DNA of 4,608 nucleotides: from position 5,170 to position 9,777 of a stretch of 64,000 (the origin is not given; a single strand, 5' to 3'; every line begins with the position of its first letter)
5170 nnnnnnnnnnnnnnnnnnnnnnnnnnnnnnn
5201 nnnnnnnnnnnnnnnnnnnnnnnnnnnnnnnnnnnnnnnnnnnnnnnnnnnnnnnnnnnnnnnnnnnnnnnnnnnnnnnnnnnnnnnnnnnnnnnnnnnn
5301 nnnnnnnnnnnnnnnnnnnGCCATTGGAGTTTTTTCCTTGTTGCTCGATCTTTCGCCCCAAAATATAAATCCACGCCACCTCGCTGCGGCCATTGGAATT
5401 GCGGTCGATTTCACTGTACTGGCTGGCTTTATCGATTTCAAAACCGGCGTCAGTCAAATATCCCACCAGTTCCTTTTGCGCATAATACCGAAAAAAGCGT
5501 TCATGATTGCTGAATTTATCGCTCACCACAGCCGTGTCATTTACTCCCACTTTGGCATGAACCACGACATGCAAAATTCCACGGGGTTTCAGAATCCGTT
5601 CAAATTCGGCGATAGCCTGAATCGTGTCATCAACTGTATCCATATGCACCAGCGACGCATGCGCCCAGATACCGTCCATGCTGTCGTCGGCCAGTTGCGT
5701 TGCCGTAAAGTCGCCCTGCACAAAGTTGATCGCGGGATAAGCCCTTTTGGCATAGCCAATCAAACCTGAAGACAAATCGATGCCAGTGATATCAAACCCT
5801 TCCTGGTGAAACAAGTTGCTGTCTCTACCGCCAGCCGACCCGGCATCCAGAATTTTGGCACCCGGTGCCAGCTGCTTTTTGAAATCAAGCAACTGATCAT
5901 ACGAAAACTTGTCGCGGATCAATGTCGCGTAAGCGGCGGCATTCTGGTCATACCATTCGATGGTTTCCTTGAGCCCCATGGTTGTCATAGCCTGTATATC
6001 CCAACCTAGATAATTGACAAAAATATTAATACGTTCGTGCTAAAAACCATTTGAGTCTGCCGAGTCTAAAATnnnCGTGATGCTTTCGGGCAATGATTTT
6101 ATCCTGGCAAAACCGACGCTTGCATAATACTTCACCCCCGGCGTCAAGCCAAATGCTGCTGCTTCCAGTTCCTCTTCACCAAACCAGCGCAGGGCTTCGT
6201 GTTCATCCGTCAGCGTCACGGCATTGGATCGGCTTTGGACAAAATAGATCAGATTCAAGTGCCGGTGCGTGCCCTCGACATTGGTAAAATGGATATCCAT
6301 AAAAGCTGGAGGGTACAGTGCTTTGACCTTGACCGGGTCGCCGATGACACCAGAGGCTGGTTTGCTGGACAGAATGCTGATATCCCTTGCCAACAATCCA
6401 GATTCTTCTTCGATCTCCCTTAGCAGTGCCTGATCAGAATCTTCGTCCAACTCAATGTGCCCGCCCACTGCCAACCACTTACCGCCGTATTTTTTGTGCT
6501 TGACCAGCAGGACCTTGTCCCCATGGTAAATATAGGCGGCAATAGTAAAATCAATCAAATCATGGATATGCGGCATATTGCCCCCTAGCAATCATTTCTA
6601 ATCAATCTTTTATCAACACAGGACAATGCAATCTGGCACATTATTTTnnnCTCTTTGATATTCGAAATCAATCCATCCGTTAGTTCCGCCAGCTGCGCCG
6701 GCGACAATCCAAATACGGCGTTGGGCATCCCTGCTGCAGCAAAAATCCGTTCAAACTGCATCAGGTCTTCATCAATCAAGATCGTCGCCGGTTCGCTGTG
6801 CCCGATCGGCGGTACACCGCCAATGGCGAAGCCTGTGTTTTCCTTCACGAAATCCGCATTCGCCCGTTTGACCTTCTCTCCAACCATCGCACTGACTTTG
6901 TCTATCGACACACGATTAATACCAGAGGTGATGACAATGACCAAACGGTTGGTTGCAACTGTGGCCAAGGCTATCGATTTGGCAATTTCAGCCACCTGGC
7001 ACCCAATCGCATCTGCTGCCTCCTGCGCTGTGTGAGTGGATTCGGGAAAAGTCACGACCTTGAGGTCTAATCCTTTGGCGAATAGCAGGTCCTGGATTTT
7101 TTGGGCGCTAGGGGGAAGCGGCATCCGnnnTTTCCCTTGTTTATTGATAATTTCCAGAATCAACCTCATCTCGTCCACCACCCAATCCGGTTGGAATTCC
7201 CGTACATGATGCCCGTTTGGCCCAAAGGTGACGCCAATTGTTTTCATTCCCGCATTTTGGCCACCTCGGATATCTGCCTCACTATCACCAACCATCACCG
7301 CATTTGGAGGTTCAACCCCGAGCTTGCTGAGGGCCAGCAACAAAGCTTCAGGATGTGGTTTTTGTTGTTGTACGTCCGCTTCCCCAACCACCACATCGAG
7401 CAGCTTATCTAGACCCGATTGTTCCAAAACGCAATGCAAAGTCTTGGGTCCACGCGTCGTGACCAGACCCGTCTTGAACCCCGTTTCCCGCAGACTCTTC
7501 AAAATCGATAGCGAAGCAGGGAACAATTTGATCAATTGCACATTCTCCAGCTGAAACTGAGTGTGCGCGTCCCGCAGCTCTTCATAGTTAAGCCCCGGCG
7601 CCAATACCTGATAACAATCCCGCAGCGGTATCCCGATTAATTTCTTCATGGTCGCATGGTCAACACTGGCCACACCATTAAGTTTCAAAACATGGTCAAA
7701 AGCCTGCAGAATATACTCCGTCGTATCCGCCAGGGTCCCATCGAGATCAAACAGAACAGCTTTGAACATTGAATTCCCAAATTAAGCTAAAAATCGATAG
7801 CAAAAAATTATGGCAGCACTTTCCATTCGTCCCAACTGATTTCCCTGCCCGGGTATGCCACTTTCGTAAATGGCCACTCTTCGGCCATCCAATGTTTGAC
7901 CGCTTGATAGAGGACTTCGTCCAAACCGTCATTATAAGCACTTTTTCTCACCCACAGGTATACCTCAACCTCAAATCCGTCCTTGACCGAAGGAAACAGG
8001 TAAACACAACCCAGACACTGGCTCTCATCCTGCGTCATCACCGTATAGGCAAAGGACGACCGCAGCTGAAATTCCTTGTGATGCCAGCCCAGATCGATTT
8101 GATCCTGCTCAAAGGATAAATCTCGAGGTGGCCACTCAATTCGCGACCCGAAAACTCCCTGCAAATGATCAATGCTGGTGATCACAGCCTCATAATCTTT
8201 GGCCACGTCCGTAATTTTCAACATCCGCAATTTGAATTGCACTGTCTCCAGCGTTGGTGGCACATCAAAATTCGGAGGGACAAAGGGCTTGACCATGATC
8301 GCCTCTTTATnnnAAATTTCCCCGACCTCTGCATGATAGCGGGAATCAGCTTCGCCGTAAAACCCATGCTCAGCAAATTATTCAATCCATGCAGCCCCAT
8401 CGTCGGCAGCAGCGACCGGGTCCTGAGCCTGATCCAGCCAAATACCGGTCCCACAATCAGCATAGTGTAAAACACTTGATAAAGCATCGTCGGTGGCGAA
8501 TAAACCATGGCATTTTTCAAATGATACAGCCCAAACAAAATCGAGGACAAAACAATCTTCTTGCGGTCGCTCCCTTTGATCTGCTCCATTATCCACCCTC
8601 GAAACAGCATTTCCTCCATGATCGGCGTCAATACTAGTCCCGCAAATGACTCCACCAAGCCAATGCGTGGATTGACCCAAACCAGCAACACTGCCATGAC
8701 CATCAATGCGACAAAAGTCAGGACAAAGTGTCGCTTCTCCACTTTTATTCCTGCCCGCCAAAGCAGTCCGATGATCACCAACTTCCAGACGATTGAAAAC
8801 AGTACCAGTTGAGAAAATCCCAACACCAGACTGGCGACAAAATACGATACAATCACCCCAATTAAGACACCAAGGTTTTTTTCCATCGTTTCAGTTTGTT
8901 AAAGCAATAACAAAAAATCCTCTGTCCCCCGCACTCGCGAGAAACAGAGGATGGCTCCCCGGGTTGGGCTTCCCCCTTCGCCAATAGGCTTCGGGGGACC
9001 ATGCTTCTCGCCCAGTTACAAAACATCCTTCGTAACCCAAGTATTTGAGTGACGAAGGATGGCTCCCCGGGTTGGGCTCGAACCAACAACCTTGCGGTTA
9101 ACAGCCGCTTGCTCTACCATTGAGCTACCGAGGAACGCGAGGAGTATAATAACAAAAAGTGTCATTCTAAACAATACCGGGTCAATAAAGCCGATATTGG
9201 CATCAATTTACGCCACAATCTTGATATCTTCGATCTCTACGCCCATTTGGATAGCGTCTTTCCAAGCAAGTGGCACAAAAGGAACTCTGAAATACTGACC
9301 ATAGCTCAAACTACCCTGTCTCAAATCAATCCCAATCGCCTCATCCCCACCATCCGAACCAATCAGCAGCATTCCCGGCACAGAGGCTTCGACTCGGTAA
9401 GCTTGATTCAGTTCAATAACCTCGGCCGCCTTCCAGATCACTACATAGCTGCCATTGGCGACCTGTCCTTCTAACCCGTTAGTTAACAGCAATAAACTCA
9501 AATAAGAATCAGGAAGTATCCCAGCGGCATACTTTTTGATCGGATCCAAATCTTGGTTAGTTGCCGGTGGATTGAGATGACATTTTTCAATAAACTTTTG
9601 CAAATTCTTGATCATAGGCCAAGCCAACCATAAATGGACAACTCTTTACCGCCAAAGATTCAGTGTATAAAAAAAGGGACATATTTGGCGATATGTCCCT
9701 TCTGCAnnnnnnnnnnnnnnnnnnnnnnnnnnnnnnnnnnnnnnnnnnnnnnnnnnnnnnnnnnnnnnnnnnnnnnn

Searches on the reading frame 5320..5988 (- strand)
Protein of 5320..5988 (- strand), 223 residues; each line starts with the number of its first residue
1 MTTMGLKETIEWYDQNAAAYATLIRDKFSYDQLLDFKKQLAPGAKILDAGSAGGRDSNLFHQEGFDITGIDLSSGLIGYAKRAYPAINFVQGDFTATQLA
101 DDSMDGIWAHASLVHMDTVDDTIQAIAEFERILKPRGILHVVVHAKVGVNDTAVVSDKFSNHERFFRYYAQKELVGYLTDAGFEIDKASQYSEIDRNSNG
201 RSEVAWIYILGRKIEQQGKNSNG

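Call 21: search_protein_families(library=pfam, proteins=[window:5320-5988:-], max_evalue=0.001)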
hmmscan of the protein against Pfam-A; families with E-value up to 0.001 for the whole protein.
window:5320-5988:- (223 aa): 5 families
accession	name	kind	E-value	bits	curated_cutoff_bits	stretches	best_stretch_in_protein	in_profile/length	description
PF08241.18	Methyltransf_11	-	8.8e-17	62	21.2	1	47-140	1-94/95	Methyltransferase domain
PF13649.12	Methyltransf_25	-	3.6e-15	56.8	27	1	46-137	1-97/97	Methyltransferase domain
PF13847.12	Methyltransf_31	-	1.6e-11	44.6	27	1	42-145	3-113/145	Methyltransferase domain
PF13489.12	Methyltransf_23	-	4e-11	43.3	27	1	34-186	14-162/164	Methyltransferase domain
PF08242.18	Methyltransf_12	-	7.9e-08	33.4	30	1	47-139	1-98/98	Methyltransferase domain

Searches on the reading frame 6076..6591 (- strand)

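Call 21: search_protein_families(library=pfam, proteins=[window:6076-6591:-], max_evalue=0.001)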
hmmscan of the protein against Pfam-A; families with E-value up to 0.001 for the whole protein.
window:6076-6591:- (172 aa): 1 family
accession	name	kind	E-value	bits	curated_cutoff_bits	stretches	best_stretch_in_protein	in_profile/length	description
PF00293.34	NUDIX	-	3.4e-15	56.7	21.1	1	17-144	6-119/134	NUDIX domain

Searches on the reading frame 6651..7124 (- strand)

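Call 21: search_protein_families(library=pfam, proteins=[window:6651-7124:-], max_evalue=0.001)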
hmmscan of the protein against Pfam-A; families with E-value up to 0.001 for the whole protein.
window:6651-7124:- (158 aa): 1 family
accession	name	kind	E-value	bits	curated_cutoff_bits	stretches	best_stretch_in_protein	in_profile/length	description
PF04073.20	tRNA_edit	-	1.9e-22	80.1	25.5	1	28-147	2-122/123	Aminoacyl-tRNA editing domain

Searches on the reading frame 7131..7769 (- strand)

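Call 21: search_protein_families(library=pfam, proteins=[window:7131-7769:-], max_evalue=0.001)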
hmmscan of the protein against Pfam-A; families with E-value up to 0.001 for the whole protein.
window:7131-7769:- (213 aa): 5 families
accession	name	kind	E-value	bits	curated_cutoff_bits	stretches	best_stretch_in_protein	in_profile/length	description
PF13419.12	HAD_2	-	6.4e-43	147.4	23.8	1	5-180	1-178/178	Haloacid dehalogenase-like hydrolase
PF00702.32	Hydrolase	-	3.1e-28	99.9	26.4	1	2-174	1-191/191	haloacid dehalogenase-like hydrolase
PF13242.12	Hydrolase_like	-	1e-15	57.8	22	1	137-200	4-71/75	HAD-hyrolase-like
PF12710.13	HAD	-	4.9e-07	30.8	27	1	5-168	1-186/189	haloacid dehalogenase-like hydrolase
PF08282.18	Hydrolase_3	-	0.00035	20.8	20.9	0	5-29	1-25/255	haloacid dehalogenase-like hydrolase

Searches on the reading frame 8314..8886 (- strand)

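Call 22: search_protein_families(library=pfam, proteins=[window:8314-8886:-], max_evalue=0.001)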
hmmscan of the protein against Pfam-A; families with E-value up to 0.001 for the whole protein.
window:8314-8886:- (191 aa): 1 family
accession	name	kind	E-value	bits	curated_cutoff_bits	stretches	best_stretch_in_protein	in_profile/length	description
PF02517.21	Rce1-like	-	6e-22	78.2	22.4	1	78-172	6-93/93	Type II CAAX prenyl endopeptidase Rce1-like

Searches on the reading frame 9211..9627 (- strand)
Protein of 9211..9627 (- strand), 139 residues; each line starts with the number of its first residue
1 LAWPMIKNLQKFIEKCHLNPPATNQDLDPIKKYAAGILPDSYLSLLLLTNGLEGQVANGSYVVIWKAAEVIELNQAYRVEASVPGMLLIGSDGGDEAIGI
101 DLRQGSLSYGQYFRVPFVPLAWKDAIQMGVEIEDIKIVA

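Call 22: search_protein_families(library=pfam, proteins=[window:9211-9627:-], max_evalue=0.001)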
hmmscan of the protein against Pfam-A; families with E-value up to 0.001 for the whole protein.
window:9211-9627:- (139 aa): 1 family
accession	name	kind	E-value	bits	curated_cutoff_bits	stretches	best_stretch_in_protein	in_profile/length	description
PF09346.15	SMI1_KNR4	-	1.7e-06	29.1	25.4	1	21-114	1-105/125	SMI1 / KNR4 family (SUKH-1)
